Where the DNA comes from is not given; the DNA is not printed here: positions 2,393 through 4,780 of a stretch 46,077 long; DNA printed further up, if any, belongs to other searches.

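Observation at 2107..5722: Repressor-like HTH/zinc-ribbon gene translationally coupled to a Cache-sensor Ser/Thr kinase inside the lysogeny operon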

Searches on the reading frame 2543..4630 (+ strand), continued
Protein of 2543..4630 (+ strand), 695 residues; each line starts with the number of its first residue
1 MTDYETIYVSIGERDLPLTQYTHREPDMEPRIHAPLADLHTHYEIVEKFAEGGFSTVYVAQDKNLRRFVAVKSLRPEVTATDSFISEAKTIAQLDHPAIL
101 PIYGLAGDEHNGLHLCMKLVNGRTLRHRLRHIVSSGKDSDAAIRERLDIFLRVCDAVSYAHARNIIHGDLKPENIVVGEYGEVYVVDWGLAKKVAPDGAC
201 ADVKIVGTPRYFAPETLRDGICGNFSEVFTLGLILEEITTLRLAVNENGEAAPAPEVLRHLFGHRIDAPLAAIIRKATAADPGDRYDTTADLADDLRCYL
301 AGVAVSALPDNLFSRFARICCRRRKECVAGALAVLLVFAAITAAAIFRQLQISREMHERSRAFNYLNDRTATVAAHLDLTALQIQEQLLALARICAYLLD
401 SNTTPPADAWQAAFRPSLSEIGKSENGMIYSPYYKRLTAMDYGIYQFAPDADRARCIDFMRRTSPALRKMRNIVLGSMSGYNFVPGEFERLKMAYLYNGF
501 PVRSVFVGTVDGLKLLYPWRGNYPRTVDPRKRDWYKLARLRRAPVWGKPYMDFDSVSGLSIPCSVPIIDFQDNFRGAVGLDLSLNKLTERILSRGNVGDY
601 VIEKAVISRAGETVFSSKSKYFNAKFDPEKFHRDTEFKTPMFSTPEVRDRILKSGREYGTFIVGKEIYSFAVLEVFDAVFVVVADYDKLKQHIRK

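Call 41: search_protein_families(library=ncbifam, proteins=[window:2543-4630:+], max_evalue=0.01)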
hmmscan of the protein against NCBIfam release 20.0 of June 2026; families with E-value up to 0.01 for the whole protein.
window:2543-4630:+ (695 aa): 19 families
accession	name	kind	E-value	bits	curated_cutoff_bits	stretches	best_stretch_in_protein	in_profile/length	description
NF033483.0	PknB_PASTA_kin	equivalog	9.7e-51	173.4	450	1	40-303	6-272/563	Stk1 family PASTA domain-containing Ser/Thr kinase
NF009651.0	PRK13184.1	equivalog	2.2e-44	151.7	839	1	42-303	3-294/932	serine/threonine-protein kinase PknD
NF052427.1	StpK7MSMEG_1200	equivalog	1e-34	120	900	1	40-355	6-323/601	serine/threonine protein kinase StpK7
NF047741.1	antiphage_MADS6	equivalog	3.7e-28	98.4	460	2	128-301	284-462/612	methylation-associated defense system protein kinase MAD6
TIGR03903.1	TOMM_kin_cyc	equivalog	1.5e-19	69.5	705.75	1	69-297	6-245/1267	TOMM system kinase/cyclase fusion protein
NF038150.1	lanthi_synth_IV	equivalog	4.7e-19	68.2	650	1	38-285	186-443/851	class IV lanthionine synthetase LanL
NF038151.1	lanthi_synth_III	equivalog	5.2e-12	45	575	1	56-216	235-404/833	class III lanthionine synthetase LanKC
NF033442.0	BREX_PglW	equivalog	1.2e-10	39.8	990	1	86-297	259-484/1391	BREX system serine/threonine kinase PglW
NF043056.1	T4SS_LegK1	equivalog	8.7e-10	37.8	550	1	80-237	121-282/516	Dot/Icm T4SS effector kinase LegK1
NF053615.1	SerThrKinAfsKStmc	equivalog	1.6e-09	37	1300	1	153-235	121-203/809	protein serine/threonine kinase AfsK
TIGR03724.2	arch_bud32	equivalog_domain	3.4e-08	33.2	125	1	114-194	69-134/193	KEOPS complex kinase/ATPase Bud32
NF007174.0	PRK09605.1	equivalog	7.6e-06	24.7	447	1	111-194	409-476/535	bifunctional N(6)-L-threonylcarbamoyladenine synthase/serine/threonine protein kinase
NF011464.0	PRK14879.1-7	equivalog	1.3e-05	25.1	246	1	113-192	81-150/221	Kae1-associated kinase Bud32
NF011460.0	PRK14879.1-1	equivalog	1.5e-05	24.2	199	1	113-195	86-161/232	Kae1-associated kinase Bud32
NF011462.0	PRK14879.1-3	equivalog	0.00022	21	174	1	151-191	89-128/192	Kae1-associated kinase Bud32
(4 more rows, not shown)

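Call 43: predict_structure(alignment_id=A3)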
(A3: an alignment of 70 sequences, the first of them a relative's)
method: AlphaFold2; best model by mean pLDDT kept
length: 695 residues; sequences in the alignment: 70
mean_pLDDT: 87.6   pTM: 0.60
mean pLDDT of the five models: 87.6, 87.4, 86.9, 85.8, 85.4
residues with pLDDT >= 90: 407; 70-90: 227; 50-70: 57; < 50: 4
segments of 3 or more residues with pLDDT < 50: 1-4
pLDDT, mean of each block of 10 residues (from residue 1): 52 56 75 87 92 88 92 87 89 91 91 92 93 83 91 96 92 94 92 85 77 88 91 94 72 66 87 93 92 95 89 84 89 96 95 92 94 92 94 95 83 89 87 88 93 94 94 88 85 91 94 94 76 92 89 72 95 96 85 88 93 85 66 64 94 93 96 93 96 91
secondary structure, 60 per line:
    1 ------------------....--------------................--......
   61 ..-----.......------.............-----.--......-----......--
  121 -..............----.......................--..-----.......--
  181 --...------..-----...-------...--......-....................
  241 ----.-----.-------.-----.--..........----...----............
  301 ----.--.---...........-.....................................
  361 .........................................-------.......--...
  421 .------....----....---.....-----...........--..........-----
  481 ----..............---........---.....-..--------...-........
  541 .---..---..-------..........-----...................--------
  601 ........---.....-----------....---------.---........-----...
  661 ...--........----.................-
elements in order (helices of 4 or more, strands of 3 or more residues): H19-22 H39-42 E43-52 E55-62 E68-74 H81-93 E102-107 E113-118 E122-124 H125-135 H140-162 E175-178 E183-185 E199-201 H214-219 E221-223 H224-240 H268-277 H289-300 H312-322 H324-401 H409-413 H418-421 E428-431 E436-439 E443-447 H453-463 H466-475 H485-498 E502-509 E513-517 H533-541 E559-568 E574-583 H584-592 E601-608 E612-616 H628-631 H645-652 E658-663 E666-673 E678-685 H686-694

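Call 49: fold_search(model_id=the predicted structure, library=pdb)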
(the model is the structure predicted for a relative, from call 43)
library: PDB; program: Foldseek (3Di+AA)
matches with E <= 10: 2000; with E <= 0.001: 1999
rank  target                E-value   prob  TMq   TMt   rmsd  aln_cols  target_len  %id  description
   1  6b2q_B                2.1e-17  1.00  0.32  0.79   3.8       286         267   27  Dual Inhibition of the Essential Protein Kinases A and B in Mycobacterium tuberculosis (released 2018-02-14)
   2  6b2q_C                3.6e-17  1.00  0.33  0.82   4.7       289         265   28  Dual Inhibition of the Essential Protein Kinases A and B in Mycobacterium tuberculosis (released 2018-02-14)
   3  7uiq_B                7.7e-17  1.00  0.33  0.84   2.7       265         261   23  Cocrystal structure of human CaMKII-alpha (CAMK2A)kinase domain and Tiam1 (released 2022-04-06)
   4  3mfs                  1.2e-16  1.00  0.33  0.73  10.1       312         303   21  CASK-4M CaM Kinase Domain, AMPPNP (released 2010-04-28)
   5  6b2q_D                1.4e-16  1.00  0.32  0.83   4.7       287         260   28  Dual Inhibition of the Essential Protein Kinases A and B in Mycobacterium tuberculosis (released 2018-02-14)
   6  3kk8                  1.4e-16  1.00  0.33  0.76   6.0       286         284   21  CaMKII Substrate Complex A (released 2010-02-09)
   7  7oai_A                1.5e-16  1.00  0.33  0.74   9.2       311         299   19  Crystal structure of pseudokinase CASK in complex with PFE-PKIS12 (released 2021-05-19)
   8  9m6g_A                2.2e-16  1.00  0.33  0.70  13.3       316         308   20  the crystal structure of the Ca2+/CaM-CASK-CaMK-Mint1-CID complex (released 2025-11-12)
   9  6x5g_A                3.2e-16  1.00  0.32  0.78   3.1       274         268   23  Cocrystal structure of human CaMKII-alpha (CAMK2A)kinase domain and LRRC7 inhibitory domain (released 2020-12-23)
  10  7uis_A                3.8e-16  1.00  0.32  0.80   3.0       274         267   23  Cocrystal structure of human CaMKII-alpha (CAMK2A)kinase domain and GluN2B(S1303D) (released 2022-04-06)
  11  2wel_A                4.0e-16  1.00  0.34  0.73  12.6       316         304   22  Crystal structure of SU6656-bound calcium/calmodulin-dependent protein kinase II delta in complex with calmodulin (released 2009-04-14)
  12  7b55_B                4.2e-16  1.00  0.33  0.72  15.1       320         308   21  Crystal structure of CaMKII-actinin complex bound to MES (released 2022-06-22)
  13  5flf_D                4.7e-16  1.00  0.32  0.74   5.8       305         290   24  DISEASE LINKED MUTATION IN FGFR (released 2016-03-30)
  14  7uir_B                5.0e-16  1.00  0.32  0.82   3.2       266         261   23  Cocrystal structure of human CaMKII-alpha (CAMK2A)kinase domain and Tiam1 in complex with ATP (released 2022-04-06)
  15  2vz6_B                5.3e-16  1.00  0.33  0.75   9.4       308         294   21  Structure of human calcium calmodulin dependent protein kinase type II alpha (CAMK2A) in complex with Indirubin E804 (released 2008-08-26)
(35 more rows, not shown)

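Call 59: find_encoding_contigs(protein=P0015, flank=6000, max_places=2)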
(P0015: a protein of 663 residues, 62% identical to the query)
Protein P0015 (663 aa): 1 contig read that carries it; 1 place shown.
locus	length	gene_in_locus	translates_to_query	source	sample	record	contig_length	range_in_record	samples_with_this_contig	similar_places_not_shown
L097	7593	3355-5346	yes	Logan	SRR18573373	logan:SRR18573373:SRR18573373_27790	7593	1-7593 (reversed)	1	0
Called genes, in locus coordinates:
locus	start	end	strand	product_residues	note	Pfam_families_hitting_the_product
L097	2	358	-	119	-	?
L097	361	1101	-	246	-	PF13479:AAA_24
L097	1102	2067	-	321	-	PF12705:PDDEXK_1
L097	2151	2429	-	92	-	PF12728:HTH_17, PF13411:MerR_1 (weak)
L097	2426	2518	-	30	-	-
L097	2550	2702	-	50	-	-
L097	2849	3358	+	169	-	PF01381:HTH_3, PF13560:HTH_31 (weak)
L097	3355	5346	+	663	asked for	PF00069:Pkinase, PF07714:PK_Tyr_Ser-Thr, PF02743:dCache_1 (weak), PF22673:MCP-like_PDC_1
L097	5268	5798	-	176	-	-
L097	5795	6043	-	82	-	-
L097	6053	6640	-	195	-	-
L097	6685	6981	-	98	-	-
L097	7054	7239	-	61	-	-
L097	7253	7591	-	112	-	?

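Call 60: find_encoding_contigs(protein=P0017, flank=6000, max_places=2)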
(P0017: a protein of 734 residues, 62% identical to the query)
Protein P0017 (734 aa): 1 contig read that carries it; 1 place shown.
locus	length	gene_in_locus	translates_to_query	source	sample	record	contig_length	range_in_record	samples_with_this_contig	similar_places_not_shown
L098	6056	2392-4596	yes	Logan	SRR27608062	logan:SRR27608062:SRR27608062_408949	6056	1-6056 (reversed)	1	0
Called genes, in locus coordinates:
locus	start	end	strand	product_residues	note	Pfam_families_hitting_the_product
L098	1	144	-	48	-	?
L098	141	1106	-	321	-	PF12705:PDDEXK_1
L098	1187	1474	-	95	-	PF12728:HTH_17, PF13411:MerR_1 (weak)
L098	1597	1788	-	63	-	-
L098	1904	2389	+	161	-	PF01381:HTH_3, PF13560:HTH_31 (faint)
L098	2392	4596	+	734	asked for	PF00069:Pkinase, PF07714:PK_Tyr_Ser-Thr, PF02743:dCache_1, PF22673:MCP-like_PDC_1 (weak)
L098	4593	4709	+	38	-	-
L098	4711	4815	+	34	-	-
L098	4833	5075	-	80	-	-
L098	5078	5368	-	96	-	-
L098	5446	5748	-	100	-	-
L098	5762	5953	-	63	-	-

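Call 64: find_encoding_contigs(protein=P0021, flank=4000, max_places=2)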
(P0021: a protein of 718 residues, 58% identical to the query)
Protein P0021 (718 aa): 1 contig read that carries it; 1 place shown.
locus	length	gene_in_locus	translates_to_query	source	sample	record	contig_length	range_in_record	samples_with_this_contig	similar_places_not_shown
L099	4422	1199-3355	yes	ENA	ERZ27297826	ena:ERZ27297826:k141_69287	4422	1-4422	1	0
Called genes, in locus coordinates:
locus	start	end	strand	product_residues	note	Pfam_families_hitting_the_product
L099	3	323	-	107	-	?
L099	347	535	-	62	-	-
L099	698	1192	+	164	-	PF13443:HTH_26, PF01381:HTH_3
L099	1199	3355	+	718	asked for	PF00069:Pkinase, PF07714:PK_Tyr_Ser-Thr, PF02743:dCache_1, PF22673:MCP-like_PDC_1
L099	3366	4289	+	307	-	-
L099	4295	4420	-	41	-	?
